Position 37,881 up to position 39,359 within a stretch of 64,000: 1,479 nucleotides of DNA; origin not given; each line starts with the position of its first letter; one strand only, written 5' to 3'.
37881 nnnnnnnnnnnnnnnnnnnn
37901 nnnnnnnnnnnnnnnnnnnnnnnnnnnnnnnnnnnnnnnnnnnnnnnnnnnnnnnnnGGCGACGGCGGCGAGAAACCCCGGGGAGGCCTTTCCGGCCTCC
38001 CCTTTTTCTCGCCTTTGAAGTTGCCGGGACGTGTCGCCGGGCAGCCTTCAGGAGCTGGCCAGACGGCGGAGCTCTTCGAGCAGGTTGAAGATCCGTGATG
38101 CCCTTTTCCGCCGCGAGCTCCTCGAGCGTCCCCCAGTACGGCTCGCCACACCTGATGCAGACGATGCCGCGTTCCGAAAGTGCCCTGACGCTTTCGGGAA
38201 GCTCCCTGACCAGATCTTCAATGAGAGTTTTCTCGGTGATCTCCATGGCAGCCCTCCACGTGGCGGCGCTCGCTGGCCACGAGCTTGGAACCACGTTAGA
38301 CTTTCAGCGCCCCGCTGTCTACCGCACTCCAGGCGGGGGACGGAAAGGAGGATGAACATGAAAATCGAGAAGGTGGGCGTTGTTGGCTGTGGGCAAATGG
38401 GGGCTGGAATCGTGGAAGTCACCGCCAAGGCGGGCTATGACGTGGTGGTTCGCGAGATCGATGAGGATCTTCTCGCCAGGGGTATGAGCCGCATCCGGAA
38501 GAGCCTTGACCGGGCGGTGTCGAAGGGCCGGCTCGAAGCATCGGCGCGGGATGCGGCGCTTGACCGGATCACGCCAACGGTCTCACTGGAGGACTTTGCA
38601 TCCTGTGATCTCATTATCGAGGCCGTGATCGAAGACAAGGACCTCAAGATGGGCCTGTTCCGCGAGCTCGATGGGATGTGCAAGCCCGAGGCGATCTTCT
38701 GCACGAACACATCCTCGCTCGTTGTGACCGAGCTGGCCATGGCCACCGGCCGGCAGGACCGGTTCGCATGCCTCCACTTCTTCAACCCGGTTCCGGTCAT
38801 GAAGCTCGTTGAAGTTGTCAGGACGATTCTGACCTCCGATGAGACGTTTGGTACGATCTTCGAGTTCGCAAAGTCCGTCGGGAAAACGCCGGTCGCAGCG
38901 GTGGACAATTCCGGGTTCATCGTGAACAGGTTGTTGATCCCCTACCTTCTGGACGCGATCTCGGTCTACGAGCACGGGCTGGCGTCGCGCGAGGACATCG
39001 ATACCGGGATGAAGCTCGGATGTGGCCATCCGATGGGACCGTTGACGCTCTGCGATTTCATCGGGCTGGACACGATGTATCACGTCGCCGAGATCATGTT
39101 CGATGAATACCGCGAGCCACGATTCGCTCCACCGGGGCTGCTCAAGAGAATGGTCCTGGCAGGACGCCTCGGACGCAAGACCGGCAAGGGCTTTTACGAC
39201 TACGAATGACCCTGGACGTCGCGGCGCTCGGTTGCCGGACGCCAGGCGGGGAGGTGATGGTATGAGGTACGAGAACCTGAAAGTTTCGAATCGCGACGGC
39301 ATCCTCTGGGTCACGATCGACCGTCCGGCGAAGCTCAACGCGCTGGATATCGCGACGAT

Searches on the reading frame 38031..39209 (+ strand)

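Call 63: search_protein_families(library=ncbifam, proteins=[window:38031-39209:+], max_evalue=0.001)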
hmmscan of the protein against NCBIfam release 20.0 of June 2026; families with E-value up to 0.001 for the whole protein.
window:38031-39209:+ (392 aa): 19 families
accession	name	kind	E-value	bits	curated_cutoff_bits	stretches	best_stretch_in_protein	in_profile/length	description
NF005875.0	PRK07819.1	subfamily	3.1e-116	387.8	319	1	109-391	2-286/287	3-hydroxybutyryl-CoA dehydrogenase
NF004474.0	PRK05808.1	subfamily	2.2e-111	371.7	408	1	110-392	1-283/283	3-hydroxybutyryl-CoA dehydrogenase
NF005715.0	PRK07530.1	equivalog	3.2e-96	322.2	420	1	110-391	2-283/292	3-hydroxybutyryl-CoA dehydrogenase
NF006124.0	PRK08268.1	subfamily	1.3e-94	318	508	1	108-392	3-288/507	3-hydroxyacyl-CoA dehydrogenase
NF004699.0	PRK06035.1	equivalog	1.7e-85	286.7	500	1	110-390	1-289/294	3-hydroxyacyl-CoA dehydrogenase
TIGR02279.1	PaaC-3OHAcCoADH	equivalog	1.9e-80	271.1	669.4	1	111-391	4-285/503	3-hydroxyacyl-CoA dehydrogenase PaaH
NF006722.0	PRK09260.1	equivalog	5.1e-74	249.1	429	1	111-392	1-282/289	3-hydroxyacyl-CoA dehydrogenase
NF008727.0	PRK11730.1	equivalog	1.6e-72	245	870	1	108-392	309-593/717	fatty acid oxidation complex subunit alpha FadB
NF008363.0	PRK11154.1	equivalog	1.1e-71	241.9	869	1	107-392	304-587/708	fatty acid oxidation complex subunit alpha FadJ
NF006143.0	PRK08293.1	equivalog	2e-64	217.7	312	1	110-392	2-288/291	3-hydroxyacyl-CoA dehydrogenase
TIGR02440.1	FadJ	equivalog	4.9e-62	210.2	968.45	1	108-391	300-581/699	fatty acid oxidation complex subunit alpha FadJ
TIGR02437.1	FadB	equivalog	3e-57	194.5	933.55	1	111-392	312-593/714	fatty acid oxidation complex subunit alpha FadB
TIGR02441.1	fa_ox_alpha_mit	equivalog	9.4e-56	189.3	964.65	1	110-391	333-613/737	fatty acid oxidation complex subunit alpha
NF006125.0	PRK08269.1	equivalog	1.4e-49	168.9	427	1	111-392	4-297/334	3-hydroxybutyryl-CoA dehydrogenase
NF042925.1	FHMPC_DH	equivalog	1.6e-40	139.3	500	1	114-391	2-280/304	5-formyl-3-hydroxy-2-methylpyridine 4-carboxylate 5-dehydrogenase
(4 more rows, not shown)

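Call 64: search_protein_families(library=pfam, proteins=[window:38031-39209:+], max_evalue=0.001)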
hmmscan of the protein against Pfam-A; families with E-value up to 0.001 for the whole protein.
window:38031-39209:+ (392 aa): 3 families
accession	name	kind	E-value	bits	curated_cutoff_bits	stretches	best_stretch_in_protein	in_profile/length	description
PF02737.24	3HCDH_N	-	4.4e-63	212.9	22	1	114-291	1-178/180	3-hydroxyacyl-CoA dehydrogenase, NAD binding domain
PF00725.27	3HCDH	-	2.5e-36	124.5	22.1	1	295-391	1-97/97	3-hydroxyacyl-CoA dehydrogenase, C-terminal domain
PF03446.21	NAD_binding_2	-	0.00057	20.4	21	0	114-211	1-75/161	NAD binding domain of 6-phosphogluconate dehydrogenase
